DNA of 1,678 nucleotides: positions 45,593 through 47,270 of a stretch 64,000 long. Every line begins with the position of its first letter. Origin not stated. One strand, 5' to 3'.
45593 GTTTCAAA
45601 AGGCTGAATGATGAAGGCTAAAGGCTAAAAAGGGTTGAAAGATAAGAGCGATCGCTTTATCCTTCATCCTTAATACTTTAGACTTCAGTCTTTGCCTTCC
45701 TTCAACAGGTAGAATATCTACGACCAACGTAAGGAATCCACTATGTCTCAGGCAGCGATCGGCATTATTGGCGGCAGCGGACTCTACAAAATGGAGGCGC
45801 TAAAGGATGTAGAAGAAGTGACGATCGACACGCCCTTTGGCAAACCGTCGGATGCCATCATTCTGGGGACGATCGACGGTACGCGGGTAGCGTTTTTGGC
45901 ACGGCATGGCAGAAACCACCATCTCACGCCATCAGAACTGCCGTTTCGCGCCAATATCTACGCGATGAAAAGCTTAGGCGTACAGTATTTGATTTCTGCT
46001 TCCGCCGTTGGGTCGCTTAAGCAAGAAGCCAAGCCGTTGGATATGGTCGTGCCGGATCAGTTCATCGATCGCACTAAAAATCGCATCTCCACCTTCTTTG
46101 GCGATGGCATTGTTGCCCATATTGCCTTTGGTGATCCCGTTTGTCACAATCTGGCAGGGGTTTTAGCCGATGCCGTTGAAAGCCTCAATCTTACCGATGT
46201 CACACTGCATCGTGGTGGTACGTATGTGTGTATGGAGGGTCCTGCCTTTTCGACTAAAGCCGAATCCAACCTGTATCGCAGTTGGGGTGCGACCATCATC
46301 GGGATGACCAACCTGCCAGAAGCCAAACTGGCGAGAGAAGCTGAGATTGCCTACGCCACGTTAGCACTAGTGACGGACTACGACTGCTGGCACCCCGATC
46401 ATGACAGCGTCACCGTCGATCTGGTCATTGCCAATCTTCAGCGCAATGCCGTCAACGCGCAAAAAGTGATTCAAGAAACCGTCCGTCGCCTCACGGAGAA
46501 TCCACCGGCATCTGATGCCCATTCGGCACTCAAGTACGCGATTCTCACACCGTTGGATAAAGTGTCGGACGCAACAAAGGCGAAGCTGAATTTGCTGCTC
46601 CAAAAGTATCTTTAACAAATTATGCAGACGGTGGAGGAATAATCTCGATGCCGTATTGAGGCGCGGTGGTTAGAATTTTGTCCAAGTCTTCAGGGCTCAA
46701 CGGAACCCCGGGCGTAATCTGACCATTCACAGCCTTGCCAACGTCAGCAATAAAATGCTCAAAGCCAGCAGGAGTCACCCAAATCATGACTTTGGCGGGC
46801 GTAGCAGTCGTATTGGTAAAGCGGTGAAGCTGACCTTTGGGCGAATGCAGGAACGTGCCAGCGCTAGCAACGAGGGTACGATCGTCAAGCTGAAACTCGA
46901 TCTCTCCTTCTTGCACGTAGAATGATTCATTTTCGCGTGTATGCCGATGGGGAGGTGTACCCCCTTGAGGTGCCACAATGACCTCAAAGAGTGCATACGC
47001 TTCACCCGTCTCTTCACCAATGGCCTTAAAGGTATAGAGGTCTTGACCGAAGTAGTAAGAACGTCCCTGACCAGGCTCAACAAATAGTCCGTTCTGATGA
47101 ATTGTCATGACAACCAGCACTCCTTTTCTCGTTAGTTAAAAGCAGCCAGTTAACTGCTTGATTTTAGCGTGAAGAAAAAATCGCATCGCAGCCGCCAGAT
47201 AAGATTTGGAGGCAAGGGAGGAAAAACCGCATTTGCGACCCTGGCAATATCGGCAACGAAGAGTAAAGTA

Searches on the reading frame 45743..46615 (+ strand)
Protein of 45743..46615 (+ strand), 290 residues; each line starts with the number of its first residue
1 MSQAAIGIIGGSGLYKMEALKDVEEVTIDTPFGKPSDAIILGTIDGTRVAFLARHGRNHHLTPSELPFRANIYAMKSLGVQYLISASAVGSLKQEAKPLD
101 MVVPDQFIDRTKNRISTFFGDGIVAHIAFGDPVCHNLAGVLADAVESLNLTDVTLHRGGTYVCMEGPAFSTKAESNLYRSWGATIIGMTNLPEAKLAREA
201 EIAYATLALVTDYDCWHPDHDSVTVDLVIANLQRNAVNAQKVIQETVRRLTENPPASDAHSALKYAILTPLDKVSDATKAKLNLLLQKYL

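Call 3: search_protein_families(library=pfam, proteins=[window:45743-46615:+], max_evalue=0.01)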
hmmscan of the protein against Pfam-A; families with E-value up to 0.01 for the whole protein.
window:45743-46615:+ (290 aa): 1 family
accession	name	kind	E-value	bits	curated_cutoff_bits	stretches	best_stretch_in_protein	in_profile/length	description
PF01048.26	PNP_UDP_1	-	6.9e-44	150.4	25.1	1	6-247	2-232/233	Phosphorylase superfamily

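Call 4: search_protein_families(library=ncbifam, proteins=[window:45743-46615:+], max_evalue=0.01)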
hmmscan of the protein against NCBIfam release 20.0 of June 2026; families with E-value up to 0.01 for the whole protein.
window:45743-46615:+ (290 aa): 11 families
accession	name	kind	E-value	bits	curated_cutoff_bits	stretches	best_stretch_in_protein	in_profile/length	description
NF005657.0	PRK07432.1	equivalog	6.9e-176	583.3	453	1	1-290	1-290/291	S-methyl-5'-thioadenosine phosphorylase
NF006492.0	PRK08931.1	equivalog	9.7e-112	373.1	437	1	1-285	1-284/291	S-methyl-5'-thioadenosine phosphorylase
TIGR01694.1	MTAP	equivalog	2.3e-102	341.5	274.85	1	6-248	2-239/240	S-methyl-5'-thioadenosine phosphorylase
NF006334.0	PRK08564.1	equivalog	1.3e-91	306.4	382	1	3-266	7-265/267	S-methyl-5'-thioadenosine phosphorylase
NF005876.0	PRK07823.1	equivalog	1.1e-78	264.1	306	1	2-258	4-253/267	S-methyl-5'-thioadenosine phosphorylase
NF006599.0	PRK09136.1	equivalog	5.4e-63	212.5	223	1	5-248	3-245/247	S-methyl-5'-thioinosine phosphorylase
NF006054.0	PRK08202.1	equivalog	4.4e-21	75.6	218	1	6-249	26-273/274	purine-nucleoside phosphorylase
TIGR01697.1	PNPH-PUNA-XAPA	subfamily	1.4e-19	70.5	197.1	1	7-243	3-242/247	inosine/guanosine/xanthosine phosphorylase family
TIGR01700.1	PNPH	equivalog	2.3e-16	60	293.35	1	37-245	41-246/249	purine nucleoside phosphorylase I, inosine and guanosine-specific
TIGR01698.1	PUNP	equivalog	2.4e-13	50.1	302.6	1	39-213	43-211/245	purine-nucleoside phosphorylase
TIGR01699.1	XAPA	equivalog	5.4e-08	32.7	370.9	1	38-212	42-213/248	xanthosine phosphorylase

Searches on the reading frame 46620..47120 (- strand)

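Call 3: search_protein_families(library=pfam, proteins=[window:46620-47120:-], max_evalue=0.01)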
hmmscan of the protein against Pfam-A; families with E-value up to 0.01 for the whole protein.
window:46620-47120:- (166 aa): 7 families
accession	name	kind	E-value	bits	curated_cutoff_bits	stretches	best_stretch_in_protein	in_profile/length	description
PF07883.17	Cupin_2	-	9.9e-19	67.3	27.2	1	46-115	2-69/70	Cupin domain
PF12973.13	Cupin_7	-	2.8e-06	27.5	27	1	33-113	24-97/105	ChrR Cupin-like domain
PF00190.28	Cupin_1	-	5.3e-06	26.5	22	1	44-116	35-114/151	Cupin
PF02311.25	AraC_binding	-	0.00015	21.9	21.1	1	51-107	12-67/135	AraC-like ligand binding domain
PF16867.11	DMSP_lyase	-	0.0011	19.2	27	1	47-108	100-159/162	Dimethlysulfonioproprionate lyase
PF06249.18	EutQ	-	0.0021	18.3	21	1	66-119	98-149/152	Ethanolamine utilisation protein EutQ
PF01050.24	MannoseP_isomer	-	0.0039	17.8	23.6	1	37-111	23-97/116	Mannose-6-phosphate isomerase C-terminal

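Call 4: search_protein_families(library=ncbifam, proteins=[window:46620-47120:-], max_evalue=0.01)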
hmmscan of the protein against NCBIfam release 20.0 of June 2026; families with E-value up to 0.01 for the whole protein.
window:46620-47120:- (166 aa): 7 families
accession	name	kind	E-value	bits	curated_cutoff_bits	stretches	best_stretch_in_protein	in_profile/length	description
TIGR03214.2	ura-cupin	equivalog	7.8e-06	25.5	200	1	36-113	41-120/249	(S)-ureidoglycine aminohydrolase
TIGR02297.1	HpaA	equivalog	0.00063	19.1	274.65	1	55-112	36-93/287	4-hydroxyphenylacetate catabolism regulatory protein HpaA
NF008373.0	PRK11171.1-2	equivalog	0.00071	18.8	445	1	40-115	66-141/274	(S)-ureidoglycine aminohydrolase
NF040771.1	AAH_UGLYAH2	exception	0.0016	17.7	350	1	40-115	61-136/267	bifunctional allantoicase/(S)-ureidoglycine aminohydrolase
NF050094.1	BetDgalsidMYCTU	equivalog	0.003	17.7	175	1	30-115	22-108/113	beta-D-galactosidase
NF008376.0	PRK11171.1-5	equivalog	0.005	16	338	1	40-115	66-141/278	(S)-ureidoglycine aminohydrolase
TIGR04366.1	cupin_WbuC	subfamily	0.0064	16.4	42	0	49-78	41-70/132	WbuC family cupin fold metalloprotein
